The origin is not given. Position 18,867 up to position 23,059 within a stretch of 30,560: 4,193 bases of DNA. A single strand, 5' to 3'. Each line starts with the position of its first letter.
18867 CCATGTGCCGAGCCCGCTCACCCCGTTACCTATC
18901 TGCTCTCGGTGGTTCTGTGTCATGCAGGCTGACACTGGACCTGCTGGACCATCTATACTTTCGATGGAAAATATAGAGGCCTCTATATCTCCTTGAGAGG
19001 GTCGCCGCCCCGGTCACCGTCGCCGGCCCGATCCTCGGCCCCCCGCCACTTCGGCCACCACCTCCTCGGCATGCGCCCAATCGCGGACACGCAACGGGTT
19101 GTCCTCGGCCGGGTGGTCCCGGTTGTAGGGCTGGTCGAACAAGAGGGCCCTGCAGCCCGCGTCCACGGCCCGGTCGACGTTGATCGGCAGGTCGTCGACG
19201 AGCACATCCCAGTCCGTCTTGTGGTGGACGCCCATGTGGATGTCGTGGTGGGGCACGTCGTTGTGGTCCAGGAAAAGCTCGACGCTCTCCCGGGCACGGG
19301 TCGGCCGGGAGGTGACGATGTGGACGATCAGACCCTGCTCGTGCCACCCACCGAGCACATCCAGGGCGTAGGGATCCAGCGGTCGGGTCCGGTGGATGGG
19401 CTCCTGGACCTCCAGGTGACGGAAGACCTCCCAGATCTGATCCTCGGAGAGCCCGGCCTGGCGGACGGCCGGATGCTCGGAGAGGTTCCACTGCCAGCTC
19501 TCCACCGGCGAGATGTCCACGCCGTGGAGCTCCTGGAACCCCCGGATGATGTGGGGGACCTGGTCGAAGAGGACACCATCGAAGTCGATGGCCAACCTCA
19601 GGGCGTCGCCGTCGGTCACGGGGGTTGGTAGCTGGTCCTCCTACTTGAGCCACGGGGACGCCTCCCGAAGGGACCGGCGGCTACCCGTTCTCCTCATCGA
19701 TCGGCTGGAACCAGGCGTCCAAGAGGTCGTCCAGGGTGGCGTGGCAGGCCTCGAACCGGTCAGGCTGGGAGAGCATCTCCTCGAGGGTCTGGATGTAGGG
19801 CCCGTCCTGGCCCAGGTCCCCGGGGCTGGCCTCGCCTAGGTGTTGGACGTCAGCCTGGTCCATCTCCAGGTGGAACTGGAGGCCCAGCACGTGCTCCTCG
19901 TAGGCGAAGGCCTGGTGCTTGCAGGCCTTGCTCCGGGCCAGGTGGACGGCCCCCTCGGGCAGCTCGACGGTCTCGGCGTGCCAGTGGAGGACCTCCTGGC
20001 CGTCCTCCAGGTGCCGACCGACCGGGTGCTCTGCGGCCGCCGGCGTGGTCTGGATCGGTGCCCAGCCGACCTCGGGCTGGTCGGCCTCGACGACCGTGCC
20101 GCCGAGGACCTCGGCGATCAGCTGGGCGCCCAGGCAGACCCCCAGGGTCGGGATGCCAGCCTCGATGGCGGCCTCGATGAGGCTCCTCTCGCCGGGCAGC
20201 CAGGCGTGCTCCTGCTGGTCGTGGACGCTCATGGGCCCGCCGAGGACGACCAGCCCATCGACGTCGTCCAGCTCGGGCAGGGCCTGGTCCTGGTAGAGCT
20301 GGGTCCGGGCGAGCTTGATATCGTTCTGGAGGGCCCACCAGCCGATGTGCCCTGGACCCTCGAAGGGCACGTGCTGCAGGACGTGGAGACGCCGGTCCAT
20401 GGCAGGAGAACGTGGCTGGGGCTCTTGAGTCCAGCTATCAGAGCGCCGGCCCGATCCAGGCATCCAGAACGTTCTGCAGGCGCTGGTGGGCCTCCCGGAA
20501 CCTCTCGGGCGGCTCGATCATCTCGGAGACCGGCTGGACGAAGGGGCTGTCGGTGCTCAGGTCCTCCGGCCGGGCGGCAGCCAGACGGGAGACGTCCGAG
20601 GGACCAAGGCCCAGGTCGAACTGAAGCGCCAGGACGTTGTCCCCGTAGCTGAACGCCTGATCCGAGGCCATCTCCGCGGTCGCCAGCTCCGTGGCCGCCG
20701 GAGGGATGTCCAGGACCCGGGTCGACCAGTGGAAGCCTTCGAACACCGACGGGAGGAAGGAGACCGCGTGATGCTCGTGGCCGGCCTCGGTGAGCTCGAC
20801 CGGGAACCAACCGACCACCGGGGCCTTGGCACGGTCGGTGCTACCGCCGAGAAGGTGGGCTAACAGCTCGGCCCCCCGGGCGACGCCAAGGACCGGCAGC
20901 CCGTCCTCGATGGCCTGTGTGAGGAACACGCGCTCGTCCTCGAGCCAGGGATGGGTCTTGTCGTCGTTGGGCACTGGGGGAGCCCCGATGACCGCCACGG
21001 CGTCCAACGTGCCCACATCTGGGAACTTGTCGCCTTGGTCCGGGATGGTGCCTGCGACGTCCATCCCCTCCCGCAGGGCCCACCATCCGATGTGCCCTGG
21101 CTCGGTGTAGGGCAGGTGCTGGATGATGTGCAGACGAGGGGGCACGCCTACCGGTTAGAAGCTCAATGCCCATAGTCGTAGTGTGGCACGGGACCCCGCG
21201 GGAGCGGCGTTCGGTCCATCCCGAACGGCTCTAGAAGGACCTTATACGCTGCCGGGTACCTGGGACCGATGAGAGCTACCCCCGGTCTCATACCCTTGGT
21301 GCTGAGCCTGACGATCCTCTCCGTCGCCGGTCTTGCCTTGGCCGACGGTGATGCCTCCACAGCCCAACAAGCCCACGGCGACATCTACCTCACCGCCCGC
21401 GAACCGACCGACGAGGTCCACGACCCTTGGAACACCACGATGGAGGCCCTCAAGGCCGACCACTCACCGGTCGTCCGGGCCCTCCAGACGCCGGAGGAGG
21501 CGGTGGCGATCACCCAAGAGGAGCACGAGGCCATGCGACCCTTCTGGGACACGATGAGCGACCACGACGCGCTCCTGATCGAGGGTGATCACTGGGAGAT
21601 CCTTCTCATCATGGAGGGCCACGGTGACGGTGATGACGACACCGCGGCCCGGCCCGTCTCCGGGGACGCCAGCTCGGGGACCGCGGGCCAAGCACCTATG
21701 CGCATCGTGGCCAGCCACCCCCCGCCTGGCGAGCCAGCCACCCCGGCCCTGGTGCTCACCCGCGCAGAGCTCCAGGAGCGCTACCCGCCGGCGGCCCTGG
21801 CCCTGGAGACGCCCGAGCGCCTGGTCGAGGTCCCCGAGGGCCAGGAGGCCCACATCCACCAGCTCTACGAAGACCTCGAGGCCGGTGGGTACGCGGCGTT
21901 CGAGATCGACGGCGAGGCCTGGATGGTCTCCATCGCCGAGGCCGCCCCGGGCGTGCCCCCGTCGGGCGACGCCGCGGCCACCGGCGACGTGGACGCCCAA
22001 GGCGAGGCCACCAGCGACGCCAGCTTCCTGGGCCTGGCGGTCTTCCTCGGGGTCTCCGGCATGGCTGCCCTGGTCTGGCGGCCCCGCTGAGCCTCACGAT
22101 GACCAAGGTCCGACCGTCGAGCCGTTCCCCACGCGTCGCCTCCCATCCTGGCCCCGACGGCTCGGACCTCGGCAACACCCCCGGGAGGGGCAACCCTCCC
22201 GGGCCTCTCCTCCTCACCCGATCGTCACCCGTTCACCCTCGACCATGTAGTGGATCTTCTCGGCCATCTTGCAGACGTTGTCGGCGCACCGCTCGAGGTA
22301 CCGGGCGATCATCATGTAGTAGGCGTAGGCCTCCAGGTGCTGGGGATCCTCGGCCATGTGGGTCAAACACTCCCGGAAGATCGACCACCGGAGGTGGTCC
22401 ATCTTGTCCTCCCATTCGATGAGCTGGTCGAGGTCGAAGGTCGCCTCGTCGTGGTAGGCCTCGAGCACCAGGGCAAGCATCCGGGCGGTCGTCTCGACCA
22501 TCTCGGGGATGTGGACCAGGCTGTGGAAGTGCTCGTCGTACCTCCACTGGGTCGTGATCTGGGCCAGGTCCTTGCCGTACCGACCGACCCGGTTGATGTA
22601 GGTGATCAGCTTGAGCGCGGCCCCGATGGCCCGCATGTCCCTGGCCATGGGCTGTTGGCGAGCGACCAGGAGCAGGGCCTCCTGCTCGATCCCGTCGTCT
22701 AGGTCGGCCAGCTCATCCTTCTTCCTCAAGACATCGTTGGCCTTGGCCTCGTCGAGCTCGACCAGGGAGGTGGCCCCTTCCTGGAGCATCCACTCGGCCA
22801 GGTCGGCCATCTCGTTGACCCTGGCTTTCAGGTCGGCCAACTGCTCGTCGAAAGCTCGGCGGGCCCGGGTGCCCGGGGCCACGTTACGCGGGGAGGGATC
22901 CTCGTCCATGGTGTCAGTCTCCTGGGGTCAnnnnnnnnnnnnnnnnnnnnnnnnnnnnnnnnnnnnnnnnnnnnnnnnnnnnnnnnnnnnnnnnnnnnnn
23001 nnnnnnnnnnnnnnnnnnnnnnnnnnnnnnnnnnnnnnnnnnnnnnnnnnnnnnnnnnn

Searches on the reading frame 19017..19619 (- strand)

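Call 61: search_protein_families(library=pfam, proteins=[window:19017-19619:-], max_evalue=0.001)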
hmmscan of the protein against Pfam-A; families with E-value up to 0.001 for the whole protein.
window:19017-19619:- (201 aa): 2 families
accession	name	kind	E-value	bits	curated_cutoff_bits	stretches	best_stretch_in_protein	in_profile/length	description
PF06941.18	NT5C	-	3.6e-09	37.2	24.8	1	9-188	4-174/180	5' nucleotidase, deoxy (Pyrimidine), cytosolic type C protein (NT5C)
PF24694.1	LNS2_PITM1-3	-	0.00027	21.4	27.7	1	80-136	21-77/124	PITM 1-3, LNS2 domain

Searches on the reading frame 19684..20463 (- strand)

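Call 61: search_protein_families(library=pfam, proteins=[window:19684-20463:-], max_evalue=0.001)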
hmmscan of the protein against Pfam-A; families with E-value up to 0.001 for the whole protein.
window:19684-20463:- (260 aa): 2 families
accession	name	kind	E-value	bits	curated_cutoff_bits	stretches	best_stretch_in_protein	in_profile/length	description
PF00117.34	GATase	-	5.3e-21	75.6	22.8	1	61-202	38-174/190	Glutamine amidotransferase class-I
PF07722.19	Peptidase_C26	-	1.5e-06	28.6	20.5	1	92-129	94-131/219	Peptidase C26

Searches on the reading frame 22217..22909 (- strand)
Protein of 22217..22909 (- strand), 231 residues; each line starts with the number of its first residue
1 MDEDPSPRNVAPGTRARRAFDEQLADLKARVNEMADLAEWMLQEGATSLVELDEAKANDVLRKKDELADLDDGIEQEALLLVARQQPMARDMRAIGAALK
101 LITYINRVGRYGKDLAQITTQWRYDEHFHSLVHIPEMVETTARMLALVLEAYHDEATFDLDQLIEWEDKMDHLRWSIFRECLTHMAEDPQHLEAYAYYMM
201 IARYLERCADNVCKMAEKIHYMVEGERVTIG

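Call 61: search_protein_families(library=pfam, proteins=[window:22217-22909:-], max_evalue=0.001)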
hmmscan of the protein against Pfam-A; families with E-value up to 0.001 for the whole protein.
window:22217-22909:- (231 aa): 1 family
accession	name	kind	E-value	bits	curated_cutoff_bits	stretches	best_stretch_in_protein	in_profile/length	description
PF01895.24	PhoU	-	5.3e-31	107.3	23.5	2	134-219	1-89/89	PhoU domain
